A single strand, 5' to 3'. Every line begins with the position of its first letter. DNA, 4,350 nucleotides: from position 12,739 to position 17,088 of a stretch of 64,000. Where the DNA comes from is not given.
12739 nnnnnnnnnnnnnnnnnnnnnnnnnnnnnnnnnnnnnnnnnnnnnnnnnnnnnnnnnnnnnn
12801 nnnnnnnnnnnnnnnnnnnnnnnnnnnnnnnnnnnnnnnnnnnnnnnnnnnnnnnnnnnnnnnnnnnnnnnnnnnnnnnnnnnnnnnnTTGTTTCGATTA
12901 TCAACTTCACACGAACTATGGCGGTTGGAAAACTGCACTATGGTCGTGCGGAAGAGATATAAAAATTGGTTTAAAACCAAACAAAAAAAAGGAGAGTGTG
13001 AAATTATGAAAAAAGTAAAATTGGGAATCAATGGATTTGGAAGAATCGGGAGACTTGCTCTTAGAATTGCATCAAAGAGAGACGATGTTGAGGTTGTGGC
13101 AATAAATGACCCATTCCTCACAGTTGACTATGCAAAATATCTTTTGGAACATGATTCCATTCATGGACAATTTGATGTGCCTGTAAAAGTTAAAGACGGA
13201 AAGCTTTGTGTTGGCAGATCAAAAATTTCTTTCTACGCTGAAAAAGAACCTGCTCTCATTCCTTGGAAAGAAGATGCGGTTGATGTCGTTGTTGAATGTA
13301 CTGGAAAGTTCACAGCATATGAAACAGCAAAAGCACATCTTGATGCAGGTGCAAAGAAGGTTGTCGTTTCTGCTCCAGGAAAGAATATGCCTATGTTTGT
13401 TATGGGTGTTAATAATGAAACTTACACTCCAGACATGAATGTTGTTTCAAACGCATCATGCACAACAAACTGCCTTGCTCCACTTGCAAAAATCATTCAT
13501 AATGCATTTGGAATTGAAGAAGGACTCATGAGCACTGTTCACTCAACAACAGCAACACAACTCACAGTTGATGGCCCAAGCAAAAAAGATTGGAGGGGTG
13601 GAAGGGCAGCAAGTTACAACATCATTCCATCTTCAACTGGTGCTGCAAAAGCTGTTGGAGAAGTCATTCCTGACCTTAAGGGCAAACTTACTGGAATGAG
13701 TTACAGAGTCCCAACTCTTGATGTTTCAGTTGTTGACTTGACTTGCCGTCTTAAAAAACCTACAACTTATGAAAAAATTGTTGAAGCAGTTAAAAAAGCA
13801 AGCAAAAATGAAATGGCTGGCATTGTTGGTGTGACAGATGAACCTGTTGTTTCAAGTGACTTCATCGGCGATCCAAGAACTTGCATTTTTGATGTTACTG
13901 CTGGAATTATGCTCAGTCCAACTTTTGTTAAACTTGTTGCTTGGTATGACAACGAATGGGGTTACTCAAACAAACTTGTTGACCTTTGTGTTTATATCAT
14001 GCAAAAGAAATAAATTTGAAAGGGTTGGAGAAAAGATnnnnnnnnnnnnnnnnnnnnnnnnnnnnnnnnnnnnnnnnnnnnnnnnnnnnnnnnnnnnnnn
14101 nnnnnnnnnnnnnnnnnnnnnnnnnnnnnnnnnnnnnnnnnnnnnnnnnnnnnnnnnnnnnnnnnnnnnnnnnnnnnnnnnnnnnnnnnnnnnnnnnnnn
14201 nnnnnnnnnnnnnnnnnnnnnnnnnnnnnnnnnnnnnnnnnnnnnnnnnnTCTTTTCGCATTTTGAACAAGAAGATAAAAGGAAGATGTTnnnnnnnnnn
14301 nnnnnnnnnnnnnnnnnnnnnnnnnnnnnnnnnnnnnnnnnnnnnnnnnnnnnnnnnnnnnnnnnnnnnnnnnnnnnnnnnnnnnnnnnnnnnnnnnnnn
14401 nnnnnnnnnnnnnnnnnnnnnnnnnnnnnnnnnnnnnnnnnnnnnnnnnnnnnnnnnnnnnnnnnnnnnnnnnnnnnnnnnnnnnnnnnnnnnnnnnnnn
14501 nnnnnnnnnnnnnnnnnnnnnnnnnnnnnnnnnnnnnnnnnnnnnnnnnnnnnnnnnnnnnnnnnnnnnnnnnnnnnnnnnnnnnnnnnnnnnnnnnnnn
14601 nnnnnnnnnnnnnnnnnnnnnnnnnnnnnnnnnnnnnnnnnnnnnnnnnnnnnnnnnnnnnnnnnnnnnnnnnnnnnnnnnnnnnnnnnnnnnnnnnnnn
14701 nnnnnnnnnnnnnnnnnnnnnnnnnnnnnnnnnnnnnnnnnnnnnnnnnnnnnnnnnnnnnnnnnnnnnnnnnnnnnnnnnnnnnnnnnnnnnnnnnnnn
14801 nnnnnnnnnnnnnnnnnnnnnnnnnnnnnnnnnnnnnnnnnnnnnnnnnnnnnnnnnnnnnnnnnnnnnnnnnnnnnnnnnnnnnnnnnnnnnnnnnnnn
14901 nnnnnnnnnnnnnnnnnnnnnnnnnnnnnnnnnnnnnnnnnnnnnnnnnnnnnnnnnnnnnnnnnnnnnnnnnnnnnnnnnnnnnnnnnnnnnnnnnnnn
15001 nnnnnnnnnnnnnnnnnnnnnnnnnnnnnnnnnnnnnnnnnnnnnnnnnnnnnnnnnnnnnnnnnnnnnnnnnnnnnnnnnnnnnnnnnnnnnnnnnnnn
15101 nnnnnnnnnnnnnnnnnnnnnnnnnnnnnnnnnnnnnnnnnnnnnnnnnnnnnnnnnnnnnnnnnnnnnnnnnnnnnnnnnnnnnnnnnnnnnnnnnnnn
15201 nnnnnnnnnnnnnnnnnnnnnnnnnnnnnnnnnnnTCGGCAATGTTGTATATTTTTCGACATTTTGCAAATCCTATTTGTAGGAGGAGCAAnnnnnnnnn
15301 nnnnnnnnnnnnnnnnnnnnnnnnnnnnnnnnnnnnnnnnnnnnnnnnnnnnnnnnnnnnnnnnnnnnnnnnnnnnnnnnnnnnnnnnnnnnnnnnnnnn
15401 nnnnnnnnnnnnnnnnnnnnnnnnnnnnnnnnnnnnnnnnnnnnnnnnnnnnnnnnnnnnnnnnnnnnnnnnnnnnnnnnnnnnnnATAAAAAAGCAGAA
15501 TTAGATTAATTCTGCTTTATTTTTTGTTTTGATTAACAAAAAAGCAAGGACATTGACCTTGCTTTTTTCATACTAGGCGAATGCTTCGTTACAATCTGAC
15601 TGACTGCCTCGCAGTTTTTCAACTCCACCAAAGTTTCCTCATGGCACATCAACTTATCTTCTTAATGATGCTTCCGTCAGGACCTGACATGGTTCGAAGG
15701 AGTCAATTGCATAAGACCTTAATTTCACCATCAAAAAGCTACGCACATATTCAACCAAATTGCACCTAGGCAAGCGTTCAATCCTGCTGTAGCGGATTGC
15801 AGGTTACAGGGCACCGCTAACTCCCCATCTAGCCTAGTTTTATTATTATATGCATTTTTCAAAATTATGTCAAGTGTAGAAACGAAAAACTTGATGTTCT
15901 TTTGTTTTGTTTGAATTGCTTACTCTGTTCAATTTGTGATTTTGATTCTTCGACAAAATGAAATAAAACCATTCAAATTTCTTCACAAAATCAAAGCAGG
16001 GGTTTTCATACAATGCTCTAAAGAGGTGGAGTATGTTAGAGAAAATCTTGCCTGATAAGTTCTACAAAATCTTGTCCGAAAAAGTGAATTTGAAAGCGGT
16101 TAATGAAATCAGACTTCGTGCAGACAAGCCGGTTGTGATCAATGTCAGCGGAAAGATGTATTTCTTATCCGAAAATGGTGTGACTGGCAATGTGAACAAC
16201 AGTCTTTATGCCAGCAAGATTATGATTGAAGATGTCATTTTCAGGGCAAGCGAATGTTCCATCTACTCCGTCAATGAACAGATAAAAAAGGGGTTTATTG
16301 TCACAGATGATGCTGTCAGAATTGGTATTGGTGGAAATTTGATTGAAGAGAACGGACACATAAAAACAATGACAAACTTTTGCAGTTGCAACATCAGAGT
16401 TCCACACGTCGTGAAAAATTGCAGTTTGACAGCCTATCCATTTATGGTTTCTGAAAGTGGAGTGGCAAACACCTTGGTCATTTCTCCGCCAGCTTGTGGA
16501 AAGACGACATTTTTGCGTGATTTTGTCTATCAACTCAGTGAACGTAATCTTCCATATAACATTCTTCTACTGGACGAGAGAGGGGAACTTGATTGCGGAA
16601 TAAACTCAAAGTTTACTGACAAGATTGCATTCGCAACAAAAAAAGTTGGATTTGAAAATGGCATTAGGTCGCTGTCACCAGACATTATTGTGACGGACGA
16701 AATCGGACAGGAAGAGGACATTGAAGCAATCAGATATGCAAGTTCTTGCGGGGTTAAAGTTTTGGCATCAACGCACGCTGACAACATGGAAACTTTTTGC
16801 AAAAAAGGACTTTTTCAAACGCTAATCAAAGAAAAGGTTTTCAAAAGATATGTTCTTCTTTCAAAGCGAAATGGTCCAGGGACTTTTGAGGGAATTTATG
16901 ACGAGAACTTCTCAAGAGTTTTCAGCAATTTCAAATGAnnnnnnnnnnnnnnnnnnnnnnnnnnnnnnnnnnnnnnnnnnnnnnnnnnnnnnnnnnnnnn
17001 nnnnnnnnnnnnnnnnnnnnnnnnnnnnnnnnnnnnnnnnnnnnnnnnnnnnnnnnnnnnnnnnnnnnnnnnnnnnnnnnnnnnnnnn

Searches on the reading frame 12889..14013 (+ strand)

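Call 34: search_protein_families(library=pfam, proteins=[window:12889-14013:+], max_evalue=0.001)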
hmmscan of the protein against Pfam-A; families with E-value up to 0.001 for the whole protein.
window:12889-14013:+ (374 aa): 2 families
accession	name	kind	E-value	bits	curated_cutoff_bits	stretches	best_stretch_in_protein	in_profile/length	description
PF02800.25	Gp_dh_C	-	1.9e-65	219.7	24.4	1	196-353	1-158/158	Glyceraldehyde 3-phosphate dehydrogenase, C-terminal domain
PF00044.30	Gp_dh_N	-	5.4e-35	120.2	31.7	1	43-142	1-99/101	Glyceraldehyde 3-phosphate dehydrogenase, NAD binding domain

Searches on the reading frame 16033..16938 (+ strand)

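Call 33: search_protein_families(library=pfam, proteins=[window:16033-16938:+], max_evalue=0.001)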
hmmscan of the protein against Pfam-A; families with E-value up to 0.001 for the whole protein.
window:16033-16938:+ (301 aa): 2 families
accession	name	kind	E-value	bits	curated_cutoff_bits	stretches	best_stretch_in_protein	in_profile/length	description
PF19568.5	Spore_III_AA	-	6.6e-61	206.5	27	1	3-295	8-305/306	Sporulation stage III, protein AA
PF00437.27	T2SSE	-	0.00048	19.3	24.9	1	147-252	145-248/370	Type II/IV secretion system protein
